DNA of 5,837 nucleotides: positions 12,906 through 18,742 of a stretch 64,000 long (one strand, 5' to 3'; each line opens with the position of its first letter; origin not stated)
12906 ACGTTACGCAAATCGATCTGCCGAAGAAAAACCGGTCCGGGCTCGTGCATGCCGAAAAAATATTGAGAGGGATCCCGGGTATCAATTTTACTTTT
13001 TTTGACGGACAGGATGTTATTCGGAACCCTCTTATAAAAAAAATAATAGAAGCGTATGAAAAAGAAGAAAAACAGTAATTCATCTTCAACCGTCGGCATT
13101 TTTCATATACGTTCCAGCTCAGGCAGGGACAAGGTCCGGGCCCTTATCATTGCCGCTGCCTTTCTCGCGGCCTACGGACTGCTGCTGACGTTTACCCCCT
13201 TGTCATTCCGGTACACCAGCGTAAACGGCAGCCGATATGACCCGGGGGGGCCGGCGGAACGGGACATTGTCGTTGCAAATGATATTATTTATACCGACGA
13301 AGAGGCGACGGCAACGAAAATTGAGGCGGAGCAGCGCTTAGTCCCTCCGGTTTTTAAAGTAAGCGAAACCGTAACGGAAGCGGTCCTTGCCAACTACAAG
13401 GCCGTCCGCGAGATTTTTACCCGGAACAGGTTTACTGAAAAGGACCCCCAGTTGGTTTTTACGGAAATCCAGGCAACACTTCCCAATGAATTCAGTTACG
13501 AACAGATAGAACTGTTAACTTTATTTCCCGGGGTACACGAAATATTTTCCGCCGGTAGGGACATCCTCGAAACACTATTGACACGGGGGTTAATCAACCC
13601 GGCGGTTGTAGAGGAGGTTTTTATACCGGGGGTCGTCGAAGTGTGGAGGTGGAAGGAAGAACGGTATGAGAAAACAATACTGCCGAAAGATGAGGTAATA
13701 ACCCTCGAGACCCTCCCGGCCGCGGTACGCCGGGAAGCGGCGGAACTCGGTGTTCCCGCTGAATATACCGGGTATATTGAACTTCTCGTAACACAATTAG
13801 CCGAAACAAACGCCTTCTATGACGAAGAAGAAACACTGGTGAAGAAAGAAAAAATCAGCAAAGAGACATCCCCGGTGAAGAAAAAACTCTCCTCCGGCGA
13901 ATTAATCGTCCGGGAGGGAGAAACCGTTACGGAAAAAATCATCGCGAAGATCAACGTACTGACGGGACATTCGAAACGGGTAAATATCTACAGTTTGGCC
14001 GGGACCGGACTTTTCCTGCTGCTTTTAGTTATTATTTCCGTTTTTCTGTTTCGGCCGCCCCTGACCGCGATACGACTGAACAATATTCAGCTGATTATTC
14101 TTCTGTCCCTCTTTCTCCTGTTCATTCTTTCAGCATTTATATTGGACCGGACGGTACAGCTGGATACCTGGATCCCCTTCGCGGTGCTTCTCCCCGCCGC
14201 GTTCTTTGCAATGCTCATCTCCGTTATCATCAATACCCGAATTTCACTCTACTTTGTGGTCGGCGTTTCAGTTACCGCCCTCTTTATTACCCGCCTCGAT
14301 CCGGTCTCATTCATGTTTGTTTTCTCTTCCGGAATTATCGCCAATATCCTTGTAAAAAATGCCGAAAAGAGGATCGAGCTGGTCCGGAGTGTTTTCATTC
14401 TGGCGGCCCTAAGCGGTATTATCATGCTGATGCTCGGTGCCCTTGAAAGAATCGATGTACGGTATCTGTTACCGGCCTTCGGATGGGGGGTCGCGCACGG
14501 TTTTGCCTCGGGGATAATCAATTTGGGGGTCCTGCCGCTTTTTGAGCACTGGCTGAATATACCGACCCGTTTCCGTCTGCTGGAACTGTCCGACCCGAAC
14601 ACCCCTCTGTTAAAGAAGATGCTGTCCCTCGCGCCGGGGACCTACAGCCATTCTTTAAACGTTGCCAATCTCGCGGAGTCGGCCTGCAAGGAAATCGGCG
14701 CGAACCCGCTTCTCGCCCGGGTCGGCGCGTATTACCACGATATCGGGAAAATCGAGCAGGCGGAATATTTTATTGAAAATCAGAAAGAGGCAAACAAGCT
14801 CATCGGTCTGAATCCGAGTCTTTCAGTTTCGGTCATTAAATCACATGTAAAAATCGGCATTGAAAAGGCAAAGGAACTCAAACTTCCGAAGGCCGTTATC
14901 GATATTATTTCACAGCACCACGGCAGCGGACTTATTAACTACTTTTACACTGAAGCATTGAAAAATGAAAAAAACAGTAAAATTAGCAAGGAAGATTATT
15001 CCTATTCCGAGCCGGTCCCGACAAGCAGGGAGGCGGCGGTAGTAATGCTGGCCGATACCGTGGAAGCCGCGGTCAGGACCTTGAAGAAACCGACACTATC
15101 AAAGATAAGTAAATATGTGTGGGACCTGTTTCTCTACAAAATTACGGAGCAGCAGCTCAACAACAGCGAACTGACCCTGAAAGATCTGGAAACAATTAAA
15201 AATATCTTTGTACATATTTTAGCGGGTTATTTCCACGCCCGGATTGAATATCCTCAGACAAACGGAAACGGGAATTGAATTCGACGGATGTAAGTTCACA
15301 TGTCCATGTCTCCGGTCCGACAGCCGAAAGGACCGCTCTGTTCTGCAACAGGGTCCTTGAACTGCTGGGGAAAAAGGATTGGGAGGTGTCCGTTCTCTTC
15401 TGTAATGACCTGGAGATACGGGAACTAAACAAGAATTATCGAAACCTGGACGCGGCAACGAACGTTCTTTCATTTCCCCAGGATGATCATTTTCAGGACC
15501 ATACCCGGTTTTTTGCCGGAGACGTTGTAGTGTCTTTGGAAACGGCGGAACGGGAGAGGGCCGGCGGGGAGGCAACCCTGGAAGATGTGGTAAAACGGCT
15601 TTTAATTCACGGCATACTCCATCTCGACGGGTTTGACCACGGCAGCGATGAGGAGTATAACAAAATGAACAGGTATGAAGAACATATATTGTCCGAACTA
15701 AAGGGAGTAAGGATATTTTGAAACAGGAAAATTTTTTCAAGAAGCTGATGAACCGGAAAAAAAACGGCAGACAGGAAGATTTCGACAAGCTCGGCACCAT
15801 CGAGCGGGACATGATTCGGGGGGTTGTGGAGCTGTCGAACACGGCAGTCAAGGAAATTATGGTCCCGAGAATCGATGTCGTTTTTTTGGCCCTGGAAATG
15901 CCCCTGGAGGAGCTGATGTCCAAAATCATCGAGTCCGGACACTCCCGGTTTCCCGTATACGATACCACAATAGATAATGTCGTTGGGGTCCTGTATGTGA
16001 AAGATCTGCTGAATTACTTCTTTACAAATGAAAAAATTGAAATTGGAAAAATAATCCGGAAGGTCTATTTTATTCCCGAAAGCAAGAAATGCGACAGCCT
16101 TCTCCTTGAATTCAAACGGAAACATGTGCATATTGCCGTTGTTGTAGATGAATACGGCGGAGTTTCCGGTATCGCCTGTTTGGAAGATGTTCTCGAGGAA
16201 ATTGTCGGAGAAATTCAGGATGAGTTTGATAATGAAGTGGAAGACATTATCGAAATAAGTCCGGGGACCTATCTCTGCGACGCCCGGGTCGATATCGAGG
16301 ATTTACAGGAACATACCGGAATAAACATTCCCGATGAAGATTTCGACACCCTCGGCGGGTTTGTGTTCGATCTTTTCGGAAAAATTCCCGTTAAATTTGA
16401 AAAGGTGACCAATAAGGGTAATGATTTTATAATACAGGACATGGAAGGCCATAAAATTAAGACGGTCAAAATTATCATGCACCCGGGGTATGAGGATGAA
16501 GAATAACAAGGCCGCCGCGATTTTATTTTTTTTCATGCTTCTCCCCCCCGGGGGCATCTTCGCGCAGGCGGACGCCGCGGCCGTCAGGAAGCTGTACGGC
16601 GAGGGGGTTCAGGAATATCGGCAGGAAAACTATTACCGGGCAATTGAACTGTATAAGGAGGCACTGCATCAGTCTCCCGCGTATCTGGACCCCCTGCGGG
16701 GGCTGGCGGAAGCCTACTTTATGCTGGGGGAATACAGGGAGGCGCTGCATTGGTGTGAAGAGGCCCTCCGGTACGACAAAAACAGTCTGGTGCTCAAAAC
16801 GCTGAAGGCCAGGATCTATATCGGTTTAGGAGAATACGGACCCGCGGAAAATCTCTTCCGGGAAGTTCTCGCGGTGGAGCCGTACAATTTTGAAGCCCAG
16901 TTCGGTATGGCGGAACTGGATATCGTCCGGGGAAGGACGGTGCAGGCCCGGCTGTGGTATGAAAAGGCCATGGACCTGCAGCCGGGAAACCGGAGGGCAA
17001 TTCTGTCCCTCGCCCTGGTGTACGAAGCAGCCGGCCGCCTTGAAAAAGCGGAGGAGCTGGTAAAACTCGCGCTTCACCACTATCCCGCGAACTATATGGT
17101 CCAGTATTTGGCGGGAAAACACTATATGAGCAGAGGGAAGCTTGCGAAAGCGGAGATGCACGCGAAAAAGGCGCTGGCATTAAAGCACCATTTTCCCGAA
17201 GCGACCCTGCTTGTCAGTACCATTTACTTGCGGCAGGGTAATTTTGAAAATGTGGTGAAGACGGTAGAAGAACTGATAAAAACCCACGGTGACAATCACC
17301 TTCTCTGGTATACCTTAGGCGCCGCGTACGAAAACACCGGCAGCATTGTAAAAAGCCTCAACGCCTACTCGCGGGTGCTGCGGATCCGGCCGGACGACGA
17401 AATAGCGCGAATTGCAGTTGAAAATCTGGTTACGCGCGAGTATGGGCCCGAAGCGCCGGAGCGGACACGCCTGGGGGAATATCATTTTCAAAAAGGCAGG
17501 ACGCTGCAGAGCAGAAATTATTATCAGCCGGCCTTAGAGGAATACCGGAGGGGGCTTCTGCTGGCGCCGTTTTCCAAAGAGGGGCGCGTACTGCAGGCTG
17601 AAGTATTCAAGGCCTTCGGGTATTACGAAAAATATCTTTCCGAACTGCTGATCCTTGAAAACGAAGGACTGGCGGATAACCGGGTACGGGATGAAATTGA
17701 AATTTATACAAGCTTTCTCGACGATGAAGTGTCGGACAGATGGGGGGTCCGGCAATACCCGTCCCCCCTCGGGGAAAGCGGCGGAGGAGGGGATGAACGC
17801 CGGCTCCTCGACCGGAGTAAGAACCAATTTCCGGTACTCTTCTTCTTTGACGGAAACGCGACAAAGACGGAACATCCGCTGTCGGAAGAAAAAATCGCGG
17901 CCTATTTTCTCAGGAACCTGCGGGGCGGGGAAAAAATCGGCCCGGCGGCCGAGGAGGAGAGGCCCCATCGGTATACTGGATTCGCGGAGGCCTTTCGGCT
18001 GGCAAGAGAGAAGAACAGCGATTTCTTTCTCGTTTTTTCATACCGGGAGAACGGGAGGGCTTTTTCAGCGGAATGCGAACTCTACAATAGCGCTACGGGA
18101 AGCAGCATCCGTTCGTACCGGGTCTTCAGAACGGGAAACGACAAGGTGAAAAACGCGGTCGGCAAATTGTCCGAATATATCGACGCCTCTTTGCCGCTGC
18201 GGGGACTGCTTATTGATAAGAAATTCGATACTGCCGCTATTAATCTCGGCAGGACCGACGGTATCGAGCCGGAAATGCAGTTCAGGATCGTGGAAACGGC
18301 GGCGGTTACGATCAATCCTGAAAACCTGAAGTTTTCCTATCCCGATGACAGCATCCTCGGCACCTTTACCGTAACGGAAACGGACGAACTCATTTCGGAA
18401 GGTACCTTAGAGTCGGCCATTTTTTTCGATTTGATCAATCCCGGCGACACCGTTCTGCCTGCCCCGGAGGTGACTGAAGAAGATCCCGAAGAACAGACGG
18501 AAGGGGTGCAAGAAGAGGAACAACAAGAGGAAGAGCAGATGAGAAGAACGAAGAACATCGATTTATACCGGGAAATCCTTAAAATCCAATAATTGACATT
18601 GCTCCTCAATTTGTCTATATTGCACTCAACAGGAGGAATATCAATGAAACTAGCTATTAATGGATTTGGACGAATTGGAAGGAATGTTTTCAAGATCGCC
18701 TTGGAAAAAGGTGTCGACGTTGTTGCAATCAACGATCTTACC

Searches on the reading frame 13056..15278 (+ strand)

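Call 73: search_protein_families(library=pfam, proteins=[window:13056-15278:+], max_evalue=0.00001)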
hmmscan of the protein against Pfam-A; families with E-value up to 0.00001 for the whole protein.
window:13056-15278:+ (740 aa): 3 families
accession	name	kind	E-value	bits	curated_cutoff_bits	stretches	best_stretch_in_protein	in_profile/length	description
PF07697.16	7TMR-HDED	-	5.8e-26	92.3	27.6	1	63-300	2-218/224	7TM-HD extracellular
PF01966.28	HD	-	3.7e-20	72.8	22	1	529-671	1-115/116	HD domain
PF07698.17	7TM-7TMR_HD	-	3.9e-19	69.8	29.4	1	312-504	2-190/190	7TM receptor with intracellular HD hydrolase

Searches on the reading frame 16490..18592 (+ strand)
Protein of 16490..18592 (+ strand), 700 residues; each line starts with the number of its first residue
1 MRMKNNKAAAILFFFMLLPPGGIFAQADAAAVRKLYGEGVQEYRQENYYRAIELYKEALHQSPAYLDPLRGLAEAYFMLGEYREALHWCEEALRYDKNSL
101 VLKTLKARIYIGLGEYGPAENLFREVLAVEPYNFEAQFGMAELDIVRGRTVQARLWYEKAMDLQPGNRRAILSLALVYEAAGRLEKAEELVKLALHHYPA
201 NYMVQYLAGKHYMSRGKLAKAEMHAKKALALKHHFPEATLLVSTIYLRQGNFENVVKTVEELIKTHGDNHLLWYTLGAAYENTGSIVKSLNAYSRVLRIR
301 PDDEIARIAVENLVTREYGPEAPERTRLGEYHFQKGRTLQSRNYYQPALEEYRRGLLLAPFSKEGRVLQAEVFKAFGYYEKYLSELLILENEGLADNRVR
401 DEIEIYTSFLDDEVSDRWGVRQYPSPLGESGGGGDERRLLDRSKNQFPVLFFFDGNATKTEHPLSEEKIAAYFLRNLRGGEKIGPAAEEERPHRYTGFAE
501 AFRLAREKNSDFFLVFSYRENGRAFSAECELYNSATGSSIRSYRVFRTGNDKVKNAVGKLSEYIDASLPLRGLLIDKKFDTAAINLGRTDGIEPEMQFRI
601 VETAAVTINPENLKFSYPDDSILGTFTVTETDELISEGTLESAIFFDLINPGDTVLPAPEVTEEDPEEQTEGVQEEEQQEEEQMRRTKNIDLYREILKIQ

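Call 73: search_protein_families(library=pfam, proteins=[window:16490-18592:+], max_evalue=0.00001)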
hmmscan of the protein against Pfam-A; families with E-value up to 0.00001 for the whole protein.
window:16490-18592:+ (700 aa): 20 families
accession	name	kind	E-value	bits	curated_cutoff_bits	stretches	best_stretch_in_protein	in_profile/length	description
PF07719.23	TPR_2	-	1.5e-31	106.3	27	0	69-98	4-33/34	Tetratricopeptide repeat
PF14559.12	TPR_19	-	3.7e-30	104.5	25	2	45-109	4-68/68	Tetratricopeptide repeat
PF00515.34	TPR_1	-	2.8e-25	87.5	27.8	0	71-98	6-33/34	Tetratricopeptide repeat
PF13428.12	TPR_14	-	3.4e-23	80.2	23.5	0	169-209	2-42/44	Tetratricopeptide repeat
PF13432.12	TPR_16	-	8.1e-23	81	32.7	0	39-94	4-59/65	Tetratricopeptide repeat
PF13424.12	TPR_12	-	1e-16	61.3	30.1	1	46-96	24-75/77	Tetratricopeptide repeat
PF13181.12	TPR_8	-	3.9e-15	55.1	25.7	0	272-303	3-34/34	Tetratricopeptide repeat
PF12895.13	ANAPC3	-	2.9e-14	53.6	27.2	1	47-125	3-81/82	Anaphase-promoting complex, cyclosome, subunit 3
PF13414.12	TPR_11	-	1.1e-12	47.9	26.8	0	42-80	4-42/42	TPR repeat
PF13431.12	TPR_17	-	6.3e-12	45.2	24.4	0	157-189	2-34/34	Tetratricopeptide repeat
PF23914.1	TPR_CcmH_CycH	-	1e-07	32.3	42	0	124-223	40-142/158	Cytochrome c-type biogenesis protein H TPR domain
PF13374.12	TPR_10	-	2.3e-07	31.1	27.5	0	72-94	8-30/42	Tetratricopeptide repeat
PF25060.1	ARM_TT21_2nd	-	3.7e-07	30.3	27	0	184-250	204-270/270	Tetratricopeptide repeat protein 21 second ARM domain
PF24575.1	TPR_Slam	-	8.9e-07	29.7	35.2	0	35-85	50-100/104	Surface lipoprotein assembly modifier, N-terminal TPR repeats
PF13176.12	TPR_7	-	1.1e-06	28.7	27.9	0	170-193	1-24/36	Tetratricopeptide repeat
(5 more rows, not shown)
